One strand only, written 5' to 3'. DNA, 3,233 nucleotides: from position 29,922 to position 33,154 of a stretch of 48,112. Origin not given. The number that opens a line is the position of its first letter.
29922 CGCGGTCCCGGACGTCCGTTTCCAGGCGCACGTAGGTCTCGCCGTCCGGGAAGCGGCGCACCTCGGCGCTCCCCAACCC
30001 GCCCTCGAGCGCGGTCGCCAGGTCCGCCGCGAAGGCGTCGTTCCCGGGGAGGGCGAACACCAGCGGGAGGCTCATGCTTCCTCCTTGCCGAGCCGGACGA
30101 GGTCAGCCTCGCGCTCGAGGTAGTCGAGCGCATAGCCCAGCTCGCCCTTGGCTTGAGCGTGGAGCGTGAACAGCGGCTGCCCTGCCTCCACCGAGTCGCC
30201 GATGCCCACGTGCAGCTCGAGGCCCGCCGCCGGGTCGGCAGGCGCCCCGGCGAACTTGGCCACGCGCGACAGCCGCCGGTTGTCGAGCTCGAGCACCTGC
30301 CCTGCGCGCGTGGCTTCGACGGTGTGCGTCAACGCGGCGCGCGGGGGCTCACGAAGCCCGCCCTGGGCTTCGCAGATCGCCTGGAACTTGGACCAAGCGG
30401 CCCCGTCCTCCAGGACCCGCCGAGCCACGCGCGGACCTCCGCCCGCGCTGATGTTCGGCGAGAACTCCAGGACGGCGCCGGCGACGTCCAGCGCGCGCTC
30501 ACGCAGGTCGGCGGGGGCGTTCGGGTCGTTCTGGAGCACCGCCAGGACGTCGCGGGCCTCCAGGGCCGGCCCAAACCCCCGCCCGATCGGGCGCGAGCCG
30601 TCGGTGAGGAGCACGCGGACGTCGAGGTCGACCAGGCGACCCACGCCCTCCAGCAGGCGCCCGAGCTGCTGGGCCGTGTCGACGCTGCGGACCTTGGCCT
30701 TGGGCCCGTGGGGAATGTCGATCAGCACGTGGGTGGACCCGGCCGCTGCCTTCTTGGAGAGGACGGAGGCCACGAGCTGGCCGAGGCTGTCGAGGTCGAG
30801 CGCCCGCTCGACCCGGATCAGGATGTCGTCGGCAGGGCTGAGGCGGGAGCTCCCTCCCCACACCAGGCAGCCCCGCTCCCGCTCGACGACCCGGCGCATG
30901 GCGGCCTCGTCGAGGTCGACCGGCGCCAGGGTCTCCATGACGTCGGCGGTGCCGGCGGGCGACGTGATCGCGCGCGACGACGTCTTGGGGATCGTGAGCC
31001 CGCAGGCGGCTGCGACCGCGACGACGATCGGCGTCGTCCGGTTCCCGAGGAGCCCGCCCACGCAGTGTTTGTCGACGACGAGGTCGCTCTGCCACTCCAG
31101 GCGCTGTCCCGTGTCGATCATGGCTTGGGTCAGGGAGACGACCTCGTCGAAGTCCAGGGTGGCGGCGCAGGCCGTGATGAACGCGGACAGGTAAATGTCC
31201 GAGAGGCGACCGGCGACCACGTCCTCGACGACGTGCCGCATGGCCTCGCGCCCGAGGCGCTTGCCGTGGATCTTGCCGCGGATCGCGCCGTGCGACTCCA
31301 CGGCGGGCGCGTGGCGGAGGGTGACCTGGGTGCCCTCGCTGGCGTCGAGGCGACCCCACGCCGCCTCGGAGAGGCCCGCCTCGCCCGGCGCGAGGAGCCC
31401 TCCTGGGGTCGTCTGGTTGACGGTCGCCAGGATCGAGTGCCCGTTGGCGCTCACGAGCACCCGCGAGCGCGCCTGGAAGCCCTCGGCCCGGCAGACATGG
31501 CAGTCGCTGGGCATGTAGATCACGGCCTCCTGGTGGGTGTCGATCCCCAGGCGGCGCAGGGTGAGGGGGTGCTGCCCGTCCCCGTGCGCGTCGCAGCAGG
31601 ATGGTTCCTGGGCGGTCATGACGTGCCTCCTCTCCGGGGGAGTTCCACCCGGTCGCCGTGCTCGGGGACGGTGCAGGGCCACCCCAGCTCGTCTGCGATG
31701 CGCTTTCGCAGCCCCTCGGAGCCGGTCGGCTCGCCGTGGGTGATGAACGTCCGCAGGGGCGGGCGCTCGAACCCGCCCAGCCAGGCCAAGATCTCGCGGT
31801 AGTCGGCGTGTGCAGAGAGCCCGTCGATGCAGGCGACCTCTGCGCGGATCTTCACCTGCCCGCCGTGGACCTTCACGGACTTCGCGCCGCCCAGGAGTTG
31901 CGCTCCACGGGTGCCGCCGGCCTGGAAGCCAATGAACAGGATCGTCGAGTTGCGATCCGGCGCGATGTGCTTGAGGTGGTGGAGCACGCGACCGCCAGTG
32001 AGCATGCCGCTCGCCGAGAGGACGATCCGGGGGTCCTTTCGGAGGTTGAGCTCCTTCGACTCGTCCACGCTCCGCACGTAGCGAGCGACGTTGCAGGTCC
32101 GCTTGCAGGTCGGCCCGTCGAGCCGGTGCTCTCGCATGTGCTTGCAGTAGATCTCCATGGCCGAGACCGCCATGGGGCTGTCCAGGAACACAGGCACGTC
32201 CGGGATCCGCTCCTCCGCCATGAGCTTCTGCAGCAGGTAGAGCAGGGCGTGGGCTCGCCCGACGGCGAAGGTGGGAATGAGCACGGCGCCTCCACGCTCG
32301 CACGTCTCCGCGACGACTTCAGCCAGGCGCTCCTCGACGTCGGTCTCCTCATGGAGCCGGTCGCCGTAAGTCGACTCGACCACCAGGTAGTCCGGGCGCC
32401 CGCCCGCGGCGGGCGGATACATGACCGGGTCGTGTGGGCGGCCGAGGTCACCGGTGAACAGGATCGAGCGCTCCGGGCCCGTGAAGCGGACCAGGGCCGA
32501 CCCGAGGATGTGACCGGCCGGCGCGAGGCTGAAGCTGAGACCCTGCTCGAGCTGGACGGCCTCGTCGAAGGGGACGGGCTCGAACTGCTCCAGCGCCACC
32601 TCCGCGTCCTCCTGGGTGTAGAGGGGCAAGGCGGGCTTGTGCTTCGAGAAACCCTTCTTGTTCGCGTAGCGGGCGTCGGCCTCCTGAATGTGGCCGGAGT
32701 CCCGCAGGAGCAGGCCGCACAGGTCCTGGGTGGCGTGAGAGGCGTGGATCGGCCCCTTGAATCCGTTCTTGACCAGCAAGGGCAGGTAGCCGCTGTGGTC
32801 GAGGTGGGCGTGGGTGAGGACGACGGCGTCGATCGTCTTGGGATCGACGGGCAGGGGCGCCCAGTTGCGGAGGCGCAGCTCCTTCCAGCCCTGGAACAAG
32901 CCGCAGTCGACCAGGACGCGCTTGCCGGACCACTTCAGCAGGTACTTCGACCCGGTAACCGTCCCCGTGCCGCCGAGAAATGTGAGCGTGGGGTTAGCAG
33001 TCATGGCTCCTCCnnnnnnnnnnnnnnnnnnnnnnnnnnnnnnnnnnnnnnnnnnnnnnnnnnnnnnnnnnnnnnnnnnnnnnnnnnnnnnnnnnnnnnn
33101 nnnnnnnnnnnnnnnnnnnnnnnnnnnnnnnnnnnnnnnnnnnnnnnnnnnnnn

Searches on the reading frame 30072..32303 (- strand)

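Call 11: search_protein_families(library=pfam, proteins=[window:30072-32303:-], max_evalue=0.01)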
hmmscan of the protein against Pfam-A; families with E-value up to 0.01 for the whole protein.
window:30072-32303:- (743 aa): 3 families
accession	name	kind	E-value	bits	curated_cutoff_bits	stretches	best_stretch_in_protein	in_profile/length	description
PF00591.27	Glycos_transf_3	-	9.4e-11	42.3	27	1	409-636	4-252/253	Glycosyl transferase family, a/b domain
PF02885.22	Glycos_trans_3N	-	2.8e-09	37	26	1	340-399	3-63/63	Glycosyl transferase family, helical bundle domain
PF07831.19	PYNP_C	-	4.3e-09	36.3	27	1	672-729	4-68/75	Pyrimidine nucleoside phosphorylase C-terminal domain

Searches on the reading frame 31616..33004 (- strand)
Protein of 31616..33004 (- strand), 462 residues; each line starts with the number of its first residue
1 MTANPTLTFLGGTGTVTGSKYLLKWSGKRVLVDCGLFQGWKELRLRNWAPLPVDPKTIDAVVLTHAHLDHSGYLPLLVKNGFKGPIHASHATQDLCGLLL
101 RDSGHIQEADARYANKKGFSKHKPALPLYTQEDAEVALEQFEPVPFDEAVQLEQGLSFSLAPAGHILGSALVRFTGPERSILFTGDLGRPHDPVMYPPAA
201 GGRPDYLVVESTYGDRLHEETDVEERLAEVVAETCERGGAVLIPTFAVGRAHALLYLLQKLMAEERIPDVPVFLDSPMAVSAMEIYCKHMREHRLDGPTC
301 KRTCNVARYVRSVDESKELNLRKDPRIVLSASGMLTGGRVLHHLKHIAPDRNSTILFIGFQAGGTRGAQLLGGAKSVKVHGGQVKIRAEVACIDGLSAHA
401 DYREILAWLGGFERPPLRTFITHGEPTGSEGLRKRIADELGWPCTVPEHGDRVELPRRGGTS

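Call 11: search_protein_families(library=pfam, proteins=[window:31616-33004:-], max_evalue=0.01)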
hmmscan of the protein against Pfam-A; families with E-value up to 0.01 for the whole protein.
window:31616-33004:- (462 aa): 6 families
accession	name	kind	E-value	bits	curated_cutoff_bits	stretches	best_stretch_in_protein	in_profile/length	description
PF10996.14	Beta-Casp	-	1.2e-36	126.3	27.7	1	253-370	3-120/120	Beta-Casp domain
PF00753.33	Lactamase_B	-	7.8e-17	62.3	22.7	1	21-198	9-161/196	Metallo-beta-lactamase superfamily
PF07521.17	RMMBL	-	3.7e-16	59.3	21.6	1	384-447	2-63/63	Zn-dependent metallo-hydrolase RNA specificity domain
PF12706.13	Lactamase_B_2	-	1.3e-10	41.7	27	1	29-213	2-167/200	Beta-lactamase superfamily domain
PF16661.11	Lactamase_B_6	-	5.6e-08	32.8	27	1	22-186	1-161/193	Metallo-beta-lactamase superfamily domain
PF13483.12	Lactamase_B_3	-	0.0052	17.2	24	0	19-71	8-50/160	Beta-lactamase superfamily domain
